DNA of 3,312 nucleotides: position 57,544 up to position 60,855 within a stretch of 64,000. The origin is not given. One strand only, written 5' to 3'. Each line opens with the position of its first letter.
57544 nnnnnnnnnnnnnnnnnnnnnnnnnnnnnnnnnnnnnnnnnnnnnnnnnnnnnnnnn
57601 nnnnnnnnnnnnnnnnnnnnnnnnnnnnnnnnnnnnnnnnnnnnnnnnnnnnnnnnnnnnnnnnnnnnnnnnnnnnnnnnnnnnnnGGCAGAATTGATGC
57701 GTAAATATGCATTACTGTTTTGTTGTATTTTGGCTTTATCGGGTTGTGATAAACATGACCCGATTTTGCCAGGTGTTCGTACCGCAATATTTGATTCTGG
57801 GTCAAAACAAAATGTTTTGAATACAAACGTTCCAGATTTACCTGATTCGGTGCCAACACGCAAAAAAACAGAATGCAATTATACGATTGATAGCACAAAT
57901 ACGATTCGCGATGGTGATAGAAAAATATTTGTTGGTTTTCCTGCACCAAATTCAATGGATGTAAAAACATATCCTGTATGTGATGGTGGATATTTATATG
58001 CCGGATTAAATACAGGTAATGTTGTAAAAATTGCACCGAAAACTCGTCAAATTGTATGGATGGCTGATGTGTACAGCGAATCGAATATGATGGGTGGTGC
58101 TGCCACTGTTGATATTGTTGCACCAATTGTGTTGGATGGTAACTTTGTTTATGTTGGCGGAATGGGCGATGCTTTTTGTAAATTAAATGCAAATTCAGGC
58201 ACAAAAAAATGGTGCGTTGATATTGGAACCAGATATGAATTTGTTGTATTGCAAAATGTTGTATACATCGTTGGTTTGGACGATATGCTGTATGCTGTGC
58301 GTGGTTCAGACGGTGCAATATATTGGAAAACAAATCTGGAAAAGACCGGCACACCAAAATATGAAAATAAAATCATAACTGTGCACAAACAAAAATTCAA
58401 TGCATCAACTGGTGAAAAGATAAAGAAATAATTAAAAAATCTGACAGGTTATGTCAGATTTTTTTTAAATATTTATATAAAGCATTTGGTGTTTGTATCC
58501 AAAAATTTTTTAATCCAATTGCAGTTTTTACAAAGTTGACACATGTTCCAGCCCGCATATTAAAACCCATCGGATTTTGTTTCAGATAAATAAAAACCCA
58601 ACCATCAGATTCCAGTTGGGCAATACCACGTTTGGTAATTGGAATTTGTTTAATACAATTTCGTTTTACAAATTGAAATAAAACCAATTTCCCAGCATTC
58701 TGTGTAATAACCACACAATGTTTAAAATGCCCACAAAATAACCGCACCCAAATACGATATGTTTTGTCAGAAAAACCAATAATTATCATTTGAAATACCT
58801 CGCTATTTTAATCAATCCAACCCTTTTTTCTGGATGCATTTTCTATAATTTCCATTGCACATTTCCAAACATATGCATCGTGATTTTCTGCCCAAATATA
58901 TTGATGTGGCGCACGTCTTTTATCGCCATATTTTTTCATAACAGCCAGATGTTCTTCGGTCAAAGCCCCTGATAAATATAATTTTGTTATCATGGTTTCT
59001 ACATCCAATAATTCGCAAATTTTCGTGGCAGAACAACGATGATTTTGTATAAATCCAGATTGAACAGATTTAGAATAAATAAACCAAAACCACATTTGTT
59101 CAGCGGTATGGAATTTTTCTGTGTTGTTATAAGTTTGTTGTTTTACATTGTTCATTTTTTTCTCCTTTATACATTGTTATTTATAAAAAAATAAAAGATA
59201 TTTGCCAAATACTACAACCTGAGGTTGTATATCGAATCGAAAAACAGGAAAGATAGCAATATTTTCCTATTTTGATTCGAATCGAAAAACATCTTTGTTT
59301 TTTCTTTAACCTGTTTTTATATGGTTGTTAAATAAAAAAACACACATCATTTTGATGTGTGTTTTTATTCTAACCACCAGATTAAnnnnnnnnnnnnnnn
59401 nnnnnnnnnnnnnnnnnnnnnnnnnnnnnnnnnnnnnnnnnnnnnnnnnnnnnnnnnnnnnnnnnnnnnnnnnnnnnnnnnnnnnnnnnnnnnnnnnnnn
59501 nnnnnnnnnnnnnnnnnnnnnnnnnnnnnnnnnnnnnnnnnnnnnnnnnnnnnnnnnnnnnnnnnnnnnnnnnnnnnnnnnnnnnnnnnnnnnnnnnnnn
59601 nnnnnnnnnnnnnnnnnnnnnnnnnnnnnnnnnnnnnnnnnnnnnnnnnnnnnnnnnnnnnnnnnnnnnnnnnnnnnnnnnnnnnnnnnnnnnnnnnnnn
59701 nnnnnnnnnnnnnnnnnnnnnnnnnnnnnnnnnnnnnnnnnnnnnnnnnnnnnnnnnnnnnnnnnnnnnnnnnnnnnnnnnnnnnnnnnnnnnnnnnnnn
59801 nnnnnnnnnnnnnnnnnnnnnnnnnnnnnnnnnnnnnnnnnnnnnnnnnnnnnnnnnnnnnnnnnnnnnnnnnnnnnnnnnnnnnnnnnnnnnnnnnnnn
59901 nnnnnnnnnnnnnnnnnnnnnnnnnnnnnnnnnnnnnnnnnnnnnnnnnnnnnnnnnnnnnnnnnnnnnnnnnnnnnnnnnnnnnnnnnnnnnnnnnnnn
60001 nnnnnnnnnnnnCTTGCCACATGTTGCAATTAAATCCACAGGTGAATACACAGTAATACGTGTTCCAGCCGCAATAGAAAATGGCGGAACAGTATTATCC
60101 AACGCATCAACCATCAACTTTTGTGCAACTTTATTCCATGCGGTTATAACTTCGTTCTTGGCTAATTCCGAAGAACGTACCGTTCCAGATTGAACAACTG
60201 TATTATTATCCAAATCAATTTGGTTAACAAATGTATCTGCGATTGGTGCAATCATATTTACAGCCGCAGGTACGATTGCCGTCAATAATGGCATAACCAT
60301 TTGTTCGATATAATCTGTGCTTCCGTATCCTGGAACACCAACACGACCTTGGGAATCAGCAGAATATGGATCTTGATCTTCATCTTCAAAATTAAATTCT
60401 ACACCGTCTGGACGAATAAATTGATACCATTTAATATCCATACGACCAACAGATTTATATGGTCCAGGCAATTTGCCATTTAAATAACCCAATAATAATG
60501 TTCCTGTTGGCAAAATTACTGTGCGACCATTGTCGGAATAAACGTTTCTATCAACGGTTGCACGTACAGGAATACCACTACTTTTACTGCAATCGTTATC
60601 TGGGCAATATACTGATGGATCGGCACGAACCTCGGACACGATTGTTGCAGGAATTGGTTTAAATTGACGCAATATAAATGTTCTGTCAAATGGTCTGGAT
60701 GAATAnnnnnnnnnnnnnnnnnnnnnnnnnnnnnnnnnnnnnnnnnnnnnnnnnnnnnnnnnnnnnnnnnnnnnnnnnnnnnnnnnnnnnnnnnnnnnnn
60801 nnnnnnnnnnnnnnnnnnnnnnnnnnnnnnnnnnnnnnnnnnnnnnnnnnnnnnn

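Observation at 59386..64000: virB8-virB9-virB10 operon with an atypical 838-aa VirB10 and a SPOR-tailed VirB9; virB11 and virD4 are absent downstream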

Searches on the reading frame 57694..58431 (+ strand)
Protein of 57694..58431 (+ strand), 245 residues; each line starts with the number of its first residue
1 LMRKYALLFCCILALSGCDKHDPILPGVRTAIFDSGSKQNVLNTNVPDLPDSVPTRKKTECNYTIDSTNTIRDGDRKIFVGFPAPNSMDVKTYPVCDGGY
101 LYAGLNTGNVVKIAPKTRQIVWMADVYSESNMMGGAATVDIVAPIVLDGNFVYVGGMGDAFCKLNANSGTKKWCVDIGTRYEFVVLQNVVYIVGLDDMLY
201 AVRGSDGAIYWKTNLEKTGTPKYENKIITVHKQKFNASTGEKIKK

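Call 4: search_protein_families(library=pfam, proteins=[window:57694-58431:+], max_evalue=1)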
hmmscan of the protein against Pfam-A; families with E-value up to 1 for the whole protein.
window:57694-58431:+ (245 aa): 4 families
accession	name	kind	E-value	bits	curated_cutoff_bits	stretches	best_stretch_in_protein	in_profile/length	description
PF13360.13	PQQ_2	-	4.2e-12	46.7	27.6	1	93-213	113-233/233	Outer membrane protein assembly factor BamB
PF13570.13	Beta-prop_ACSF4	-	1.4e-06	28.4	133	1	147-217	59-133/329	Beta-alanine-activating enzyme, beta-propeller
PF06823.17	DUF1236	-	0.00014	22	32.4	1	75-123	13-62/64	Protein of unknown function (DUF1236)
PF01011.28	PQQ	-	0.016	14.4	26.7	0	85-130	44-89/595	Glucose/ethanol/alcohol dehydrogenase, beta-propeller domain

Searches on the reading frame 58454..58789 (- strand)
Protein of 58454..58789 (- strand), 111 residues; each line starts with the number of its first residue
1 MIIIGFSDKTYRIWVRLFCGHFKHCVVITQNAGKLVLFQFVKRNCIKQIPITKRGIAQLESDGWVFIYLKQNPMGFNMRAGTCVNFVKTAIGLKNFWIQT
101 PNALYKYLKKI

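Call 4: search_protein_families(library=pfam, proteins=[window:58454-58789:-], max_evalue=1)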
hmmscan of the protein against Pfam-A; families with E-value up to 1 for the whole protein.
window:58454-58789:- (111 aa): 1 family
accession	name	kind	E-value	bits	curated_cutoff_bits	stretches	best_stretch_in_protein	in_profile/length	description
PF03719.21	Ribosomal_S5_C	-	0.067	13.1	21.5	1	66-100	7-41/71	Ribosomal protein S5, C-terminal domain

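Call 36: search_protein_families(library=ncbifam, proteins=[window:58454-58789:-], max_evalue=0.01)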
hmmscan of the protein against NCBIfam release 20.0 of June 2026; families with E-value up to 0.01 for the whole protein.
window:58454-58789:- (111 aa): 0 families

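Call 45: search_solved_structures(query=A4, max_evalue=10)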
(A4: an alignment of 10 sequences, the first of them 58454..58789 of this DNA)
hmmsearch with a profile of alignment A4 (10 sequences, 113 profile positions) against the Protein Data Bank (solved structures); distinct sequences matched with E-value up to 10: 1.
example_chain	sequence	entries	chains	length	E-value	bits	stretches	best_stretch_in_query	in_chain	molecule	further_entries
9u9i_E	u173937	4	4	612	1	12.8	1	17-94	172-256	AP-4 complex subunit epsilon-1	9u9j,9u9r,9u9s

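Call 95: search_protein_families(library=phrogs, proteins=[window:58454-58789:-], max_evalue=0.01)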
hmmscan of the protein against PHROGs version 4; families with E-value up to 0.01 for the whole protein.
window:58454-58789:- (111 aa): 0 families

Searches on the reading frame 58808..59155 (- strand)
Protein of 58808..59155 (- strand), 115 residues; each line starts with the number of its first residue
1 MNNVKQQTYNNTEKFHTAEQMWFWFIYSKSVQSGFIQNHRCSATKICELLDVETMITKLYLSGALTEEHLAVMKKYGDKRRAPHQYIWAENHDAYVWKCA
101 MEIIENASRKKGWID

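Call 4: search_protein_families(library=pfam, proteins=[window:58808-59155:-], max_evalue=1)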
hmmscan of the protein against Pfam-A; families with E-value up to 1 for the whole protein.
window:58808-59155:- (115 aa): 0 families

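Call 36: search_protein_families(library=ncbifam, proteins=[window:58808-59155:-], max_evalue=0.01)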
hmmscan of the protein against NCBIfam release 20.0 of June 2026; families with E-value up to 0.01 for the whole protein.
window:58808-59155:- (115 aa): 0 families

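Call 44: search_solved_structures(query=A3, max_evalue=10)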
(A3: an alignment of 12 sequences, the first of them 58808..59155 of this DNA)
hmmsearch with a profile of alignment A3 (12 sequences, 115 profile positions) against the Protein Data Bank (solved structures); distinct sequences matched with E-value up to 10: 2.
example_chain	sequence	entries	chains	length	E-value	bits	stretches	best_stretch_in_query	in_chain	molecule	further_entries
8gyn_A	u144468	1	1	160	0.31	14.2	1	31-79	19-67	Tumor necrosis factor alpha-induced protein 8-like protein 1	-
4q9v_A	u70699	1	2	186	0.51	13.5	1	30-79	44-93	Tumor necrosis factor alpha-induced protein 8-like protein 3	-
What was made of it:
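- Tried and rejected: orf115 and orf111: nothing (calls 44, 45).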

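Call 95: search_protein_families(library=phrogs, proteins=[window:58808-59155:-], max_evalue=0.01)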
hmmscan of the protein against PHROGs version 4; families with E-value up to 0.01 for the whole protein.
window:58808-59155:- (115 aa): 0 families

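Call 103: find_homologous_proteins(query=A3, max_evalue=0.001)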
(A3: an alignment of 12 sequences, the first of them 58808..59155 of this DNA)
Query A3 (12 sequences) (115 aa, profile of the alignment): 881 proteins with E <= 0.001 among 6790 candidates; the best 120 are listed.
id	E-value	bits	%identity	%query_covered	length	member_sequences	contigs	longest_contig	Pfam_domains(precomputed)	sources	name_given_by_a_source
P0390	6.1e-59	215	62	100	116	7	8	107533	-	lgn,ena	-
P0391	7.5e-59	214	77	100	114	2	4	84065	-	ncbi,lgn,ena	-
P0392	8.9e-59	214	62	94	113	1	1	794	-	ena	-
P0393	1.9e-58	213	61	94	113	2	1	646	-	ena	-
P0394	1.9e-58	213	75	100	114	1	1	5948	-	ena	-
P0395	2.1e-58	213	100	100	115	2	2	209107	-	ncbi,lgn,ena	-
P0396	2.1e-58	213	63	97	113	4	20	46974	-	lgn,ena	-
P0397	2.1e-58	213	63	91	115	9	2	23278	-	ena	-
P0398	2.2e-58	213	62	91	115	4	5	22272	-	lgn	-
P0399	2.4e-58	213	77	100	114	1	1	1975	-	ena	-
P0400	2.8e-58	213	61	93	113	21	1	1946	-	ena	-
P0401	3.5e-58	212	62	94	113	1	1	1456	-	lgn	-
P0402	4.5e-58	212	63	99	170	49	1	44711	-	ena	-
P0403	4.6e-58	212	62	91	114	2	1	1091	-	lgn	-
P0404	4.8e-58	212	60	94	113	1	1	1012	-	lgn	-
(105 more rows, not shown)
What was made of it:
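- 58808..59155 (-): Conserved 115-aa protein of unknown function. No signal peptide. Usually follows virB10 in this clade. 881 homologous clusters; all but two of the 120 listed are 109-131 aa, all unnamed or 'hypothetical' and clade-restricted (call 103).
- Tried and rejected: The last homolog search went to orf115 instead (call 103).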

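Call 107: find_encoding_contigs(protein=P0395, flank=10000, max_places=2)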
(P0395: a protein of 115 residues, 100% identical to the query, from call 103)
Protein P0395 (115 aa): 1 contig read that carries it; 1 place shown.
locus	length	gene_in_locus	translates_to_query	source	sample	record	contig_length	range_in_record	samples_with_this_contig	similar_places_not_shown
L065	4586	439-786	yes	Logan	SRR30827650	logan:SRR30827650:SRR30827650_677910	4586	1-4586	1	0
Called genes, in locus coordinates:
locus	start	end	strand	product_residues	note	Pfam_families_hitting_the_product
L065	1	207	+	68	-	?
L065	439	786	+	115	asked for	-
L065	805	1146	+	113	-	-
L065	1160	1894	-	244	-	PF13570:Beta-prop_ACSF4 (faint), PF13360:PQQ_2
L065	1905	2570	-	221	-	PF10858:DUF2659 (faint)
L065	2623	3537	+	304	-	PF00140:Sigma70_r1_2 (weak), PF04542:Sigma70_r2, PF04545:Sigma70_r4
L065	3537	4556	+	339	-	-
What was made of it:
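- Tried and rejected: P0395 gave only a 4.6-kb contig (call 107).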

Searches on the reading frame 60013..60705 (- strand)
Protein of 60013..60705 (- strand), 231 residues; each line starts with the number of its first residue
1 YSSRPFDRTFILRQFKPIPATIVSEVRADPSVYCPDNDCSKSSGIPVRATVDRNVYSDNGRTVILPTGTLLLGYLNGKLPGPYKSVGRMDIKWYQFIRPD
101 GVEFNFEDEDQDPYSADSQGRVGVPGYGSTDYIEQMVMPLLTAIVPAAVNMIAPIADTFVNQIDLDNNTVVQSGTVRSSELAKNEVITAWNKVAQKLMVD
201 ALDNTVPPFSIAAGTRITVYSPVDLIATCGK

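Call 85: search_dna_similar(query=window:60013-60705:-, collection=plasmids, mode=protein, max_rows=25, rows=best, max_evalue=0.001)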
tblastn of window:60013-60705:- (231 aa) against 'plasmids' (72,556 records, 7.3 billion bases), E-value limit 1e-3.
Records with a match: 303; places in all: 307; records where one place covers at least 80% of the query: 96.
Best place of each record, by identity: <60% 303.
By first word of the organism name: Rhizobium 73; Acinetobacter 48; Sinorhizobium 34; Agrobacterium 27; Mesorhizobium 21; Methylocystis 15; Brucella 6; Ensifer 5; Xanthomonas 5; Pandoraea 5; and 39 more.
By predicted mobility (MOB-suite, as given by PLSDB): conjugative 174; non-mobilizable 119; mobilizable 10.
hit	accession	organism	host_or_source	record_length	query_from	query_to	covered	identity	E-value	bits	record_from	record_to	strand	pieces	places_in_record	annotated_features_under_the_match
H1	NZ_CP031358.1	Erythrobacter aureus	marine sediment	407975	2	226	97%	31.3%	8e-14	77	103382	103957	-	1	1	TrbI/VirB10 family protein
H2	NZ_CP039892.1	Agrobacterium tumefaciens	-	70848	7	225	95%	28.4%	2e-11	70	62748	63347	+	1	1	virB10: type IV secretion system protein VirB10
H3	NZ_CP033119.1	Acinetobacter wuhouensis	Culture,Sewage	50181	1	225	97%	26.8%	5e-7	57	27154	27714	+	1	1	TrbI/VirB10 family protein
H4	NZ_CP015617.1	Acinetobacter schindleri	cell culture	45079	1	225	97%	26.8%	5e-7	57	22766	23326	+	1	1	TrbI/VirB10 family protein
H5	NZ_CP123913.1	Acinetobacter bereziniae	Homo sapiens,tracheal aspirate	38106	1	225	97%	26.8%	6e-7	57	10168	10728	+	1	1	TrbI/VirB10 family protein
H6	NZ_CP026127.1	Acinetobacter baumannii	-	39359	1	225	97%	26.8%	6e-7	57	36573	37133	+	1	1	TrbI/VirB10 family protein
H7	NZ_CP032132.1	Acinetobacter chinensis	Culture,Sewage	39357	1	225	97%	26.8%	6e-7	57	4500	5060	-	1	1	TrbI/VirB10 family protein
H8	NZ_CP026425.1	Acinetobacter sp. ACNIH1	-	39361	1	225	97%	26.8%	6e-7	57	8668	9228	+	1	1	TrbI/VirB10 family protein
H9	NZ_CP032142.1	Acinetobacter sp. WCHAc010052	Culture,Sewage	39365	1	225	97%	26.8%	6e-7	57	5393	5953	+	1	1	TrbI/VirB10 family protein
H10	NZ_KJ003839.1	Acinetobacter pittii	Homo sapiens,blood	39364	1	225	97%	26.8%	6e-7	57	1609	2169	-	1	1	TrbI/VirB10 family protein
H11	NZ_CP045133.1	Acinetobacter indicus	cow,cow feces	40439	1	225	97%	26.8%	6e-7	57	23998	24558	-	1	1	TrbI/VirB10 family protein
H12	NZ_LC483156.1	Acinetobacter pittii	-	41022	1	225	97%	26.8%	6e-7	57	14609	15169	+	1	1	TrbI/VirB10 family protein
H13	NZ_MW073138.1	Acinetobacter sp.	-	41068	1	225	97%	26.8%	6e-7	57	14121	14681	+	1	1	TrbI/VirB10 family protein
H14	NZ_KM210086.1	Acinetobacter lwoffii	Homo sapiens,feces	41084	1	225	97%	26.8%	6e-7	57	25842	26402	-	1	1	TrbI/VirB10 family protein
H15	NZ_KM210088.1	Acinetobacter sp. JN247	Homo sapiens,feces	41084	1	225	97%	26.8%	6e-7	57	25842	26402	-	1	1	TrbI/VirB10 family protein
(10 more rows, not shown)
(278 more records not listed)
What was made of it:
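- Closest known: VirB/D4. Same: Its VirB10 barrel is 31% identical (call 85).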

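Call 86: get_annotated_region(hit=H2, flank=11000)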
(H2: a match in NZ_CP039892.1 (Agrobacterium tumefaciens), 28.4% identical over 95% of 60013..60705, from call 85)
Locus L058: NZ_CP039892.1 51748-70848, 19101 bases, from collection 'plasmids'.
description: Agrobacterium tumefaciens strain CFBP5499 plasmid pAtCFBP5499c, complete sequence
organism: Agrobacterium tumefaciens (NCBI taxid 358)
taxonomy: Bacteria; Pseudomonadota; Alphaproteobacteria; Hyphomicrobiales; Rhizobiaceae; Agrobacterium; Agrobacterium tumefaciens
host: -; source: -; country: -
typing (MOB-suite, as given by PLSDB): non-mobilizable; mating-pair formation MPF_T
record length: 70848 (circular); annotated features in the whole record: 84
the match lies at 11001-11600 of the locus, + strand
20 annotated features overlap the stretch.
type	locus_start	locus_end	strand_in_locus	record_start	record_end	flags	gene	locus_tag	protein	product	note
CDS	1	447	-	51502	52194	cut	-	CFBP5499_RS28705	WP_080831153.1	thermonuclease family protein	-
CDS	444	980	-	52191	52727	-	-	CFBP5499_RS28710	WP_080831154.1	thermonuclease family protein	-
CDS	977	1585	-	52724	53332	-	-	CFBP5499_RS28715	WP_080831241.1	hypothetical protein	-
CDS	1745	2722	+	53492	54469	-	-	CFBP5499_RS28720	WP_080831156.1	lytic transglycosylase domain-containing protein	-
CDS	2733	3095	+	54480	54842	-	-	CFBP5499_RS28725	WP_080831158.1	TrbC/VirB2 family protein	-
CDS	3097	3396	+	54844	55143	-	-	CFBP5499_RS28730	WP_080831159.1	VirB3 family type IV secretion system protein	-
CDS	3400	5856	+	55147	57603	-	-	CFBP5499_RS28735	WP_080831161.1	VirB4 family type IV secretion/conjugal transfer ATPase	-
CDS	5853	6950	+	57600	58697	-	-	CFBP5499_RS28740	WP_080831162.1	lytic transglycosylase domain-containing protein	-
CDS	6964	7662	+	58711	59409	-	-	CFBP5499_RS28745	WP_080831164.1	type IV secretion system protein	-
CDS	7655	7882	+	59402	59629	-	-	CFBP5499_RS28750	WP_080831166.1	hypothetical protein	-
CDS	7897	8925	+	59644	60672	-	-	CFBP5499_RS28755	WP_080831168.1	type IV secretion system protein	-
CDS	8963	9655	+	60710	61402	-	-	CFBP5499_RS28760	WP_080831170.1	type IV secretion system protein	-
CDS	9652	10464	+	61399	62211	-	-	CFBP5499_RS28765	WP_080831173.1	TrbG/VirB9 family P-type conjugative transfer protein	-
CDS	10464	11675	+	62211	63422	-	virB10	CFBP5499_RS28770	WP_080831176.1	type IV secretion system protein VirB10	-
CDS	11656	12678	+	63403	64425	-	virB11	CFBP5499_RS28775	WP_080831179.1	P-type DNA transfer ATPase VirB11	GO:0044097 - secretion by the type IV secretion system [Evidence IEA]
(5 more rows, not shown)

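Call 87: get_annotated_region(hit=H1, flank=11000)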
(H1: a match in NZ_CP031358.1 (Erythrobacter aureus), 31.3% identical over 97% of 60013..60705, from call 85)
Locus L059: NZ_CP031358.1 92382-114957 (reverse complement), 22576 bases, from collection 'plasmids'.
description: Erythrobacter aureus strain YH-07 plasmid unnamed, complete sequence
organism: Erythrobacter aureus (NCBI taxid 2182384)
taxonomy: Bacteria; Pseudomonadota; Alphaproteobacteria; Sphingomonadales; Erythrobacteraceae; Erythrobacter; Erythrobacter aureus
host: -; source: marine sediment; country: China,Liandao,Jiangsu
typing (MOB-suite, as given by PLSDB): non-mobilizable
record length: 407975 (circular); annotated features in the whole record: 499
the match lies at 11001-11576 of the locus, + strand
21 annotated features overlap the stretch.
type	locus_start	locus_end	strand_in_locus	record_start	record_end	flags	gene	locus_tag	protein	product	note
CDS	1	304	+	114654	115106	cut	-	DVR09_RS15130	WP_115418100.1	hypothetical protein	-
CDS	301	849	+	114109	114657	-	-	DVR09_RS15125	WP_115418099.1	hypothetical protein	-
CDS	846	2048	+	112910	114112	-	-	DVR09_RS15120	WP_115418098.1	DnaB-like helicase C-terminal domain-containing protein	GO:0006260 - DNA replication [Evidence IEA]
CDS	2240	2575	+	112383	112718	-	-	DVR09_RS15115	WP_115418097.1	TrbC/VirB2 family protein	-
CDS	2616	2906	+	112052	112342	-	-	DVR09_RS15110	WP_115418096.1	hypothetical protein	-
CDS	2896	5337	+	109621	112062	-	-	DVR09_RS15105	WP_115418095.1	VirB4 family type IV secretion system protein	-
CDS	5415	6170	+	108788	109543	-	-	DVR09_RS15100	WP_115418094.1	type IV secretion system protein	-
CDS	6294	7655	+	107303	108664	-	-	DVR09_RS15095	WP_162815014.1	hypothetical protein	-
CDS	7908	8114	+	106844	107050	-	-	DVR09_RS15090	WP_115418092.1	hypothetical protein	-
CDS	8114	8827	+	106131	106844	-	-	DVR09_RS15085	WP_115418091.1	VirB8/TrbF family protein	-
CDS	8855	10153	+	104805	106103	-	-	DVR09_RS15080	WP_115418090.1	TrbG/VirB9 family P-type conjugative transfer protein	-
CDS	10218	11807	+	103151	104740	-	-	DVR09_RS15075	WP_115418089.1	TrbI/VirB10 family protein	-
CDS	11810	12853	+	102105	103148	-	-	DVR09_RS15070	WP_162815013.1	ATPase, T2SS/T4P/T4SS family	-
CDS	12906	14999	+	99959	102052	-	-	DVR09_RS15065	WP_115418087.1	type IV secretory system conjugative DNA transfer family protein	-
CDS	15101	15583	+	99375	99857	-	-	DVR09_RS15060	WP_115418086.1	hypothetical protein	-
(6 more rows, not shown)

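Call 88: get_annotated_region(hit=H3, flank=11000)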
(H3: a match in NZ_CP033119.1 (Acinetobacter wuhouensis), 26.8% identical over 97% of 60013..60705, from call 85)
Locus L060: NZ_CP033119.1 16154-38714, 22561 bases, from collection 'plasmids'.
description: Acinetobacter wuhouensis strain WCHAW010062 plasmid p1_010062, complete sequence
organism: Acinetobacter wuhouensis (NCBI taxid 1879050)
taxonomy: Bacteria; Pseudomonadota; Gammaproteobacteria; Moraxellales; Moraxellaceae; Acinetobacter; Acinetobacter wuhouensis
host: -; source: Culture,Sewage; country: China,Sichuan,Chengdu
typing (MOB-suite, as given by PLSDB): conjugative; relaxase MOBP,MOBQ; mating-pair formation MPF_T
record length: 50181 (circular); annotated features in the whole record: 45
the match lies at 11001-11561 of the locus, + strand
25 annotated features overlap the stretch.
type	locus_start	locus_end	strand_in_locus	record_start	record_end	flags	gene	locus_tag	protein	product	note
CDS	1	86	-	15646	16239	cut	-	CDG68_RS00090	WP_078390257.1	hypothetical protein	-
CDS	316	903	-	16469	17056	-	-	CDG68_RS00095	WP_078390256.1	hypothetical protein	-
CDS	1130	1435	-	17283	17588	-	-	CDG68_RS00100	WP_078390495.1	hypothetical protein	-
CDS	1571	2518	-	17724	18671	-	repM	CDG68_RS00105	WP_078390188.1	replication initiation protein RepM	GO:0006270 - DNA replication initiation [Evidence IEA]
CDS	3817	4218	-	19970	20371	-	-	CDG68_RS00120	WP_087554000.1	hypothetical protein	-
CDS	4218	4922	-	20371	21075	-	parA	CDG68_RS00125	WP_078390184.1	ParA family partition ATPase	-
CDS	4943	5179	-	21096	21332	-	-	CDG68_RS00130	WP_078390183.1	hypothetical protein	-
CDS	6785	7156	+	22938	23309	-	-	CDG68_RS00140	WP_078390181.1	hypothetical protein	-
CDS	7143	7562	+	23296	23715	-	-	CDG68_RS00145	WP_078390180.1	hypothetical protein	-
CDS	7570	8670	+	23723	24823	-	-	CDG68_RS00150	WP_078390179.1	type IV secretion system protein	GO:0030255 - protein secretion by the type IV secretion system [Evidence IEA]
CDS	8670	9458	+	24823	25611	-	-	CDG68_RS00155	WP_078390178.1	VirB8/TrbF family protein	-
CDS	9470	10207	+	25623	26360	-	-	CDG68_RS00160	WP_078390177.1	TrbG/VirB9 family P-type conjugative transfer protein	-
CDS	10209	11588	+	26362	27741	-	-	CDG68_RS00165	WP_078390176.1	TrbI/VirB10 family protein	-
CDS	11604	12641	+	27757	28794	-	virB11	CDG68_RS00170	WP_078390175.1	P-type DNA transfer ATPase VirB11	GO:0044097 - secretion by the type IV secretion system [Evidence IEA]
CDS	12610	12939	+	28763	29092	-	-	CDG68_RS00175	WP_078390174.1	hypothetical protein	-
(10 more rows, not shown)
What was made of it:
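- The nearest plasmid hits are MPF_T systems (calls 85-88).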

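Call 91: search_protein_families(library=pfam, proteins=[L059:8855-10153:+, L059:6294-7655:+, L059:10218-11807:+], max_evalue=0.01)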
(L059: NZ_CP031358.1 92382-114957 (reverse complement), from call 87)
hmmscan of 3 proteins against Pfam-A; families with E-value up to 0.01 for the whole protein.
L059:8855-10153:+ (432 aa): 1 family
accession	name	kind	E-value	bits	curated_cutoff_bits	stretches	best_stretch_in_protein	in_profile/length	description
PF03524.21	CagX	-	9.3e-17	61.9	34.2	1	72-297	5-197/198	Conjugal transfer protein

L059:6294-7655:+ (453 aa): 0 families

L059:10218-11807:+ (529 aa): 1 family
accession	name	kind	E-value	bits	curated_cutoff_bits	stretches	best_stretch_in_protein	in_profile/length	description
PF03743.19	TrbI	-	5.6e-34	118.1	35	1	272-454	2-188/188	Bacterial conjugation TrbI-like protein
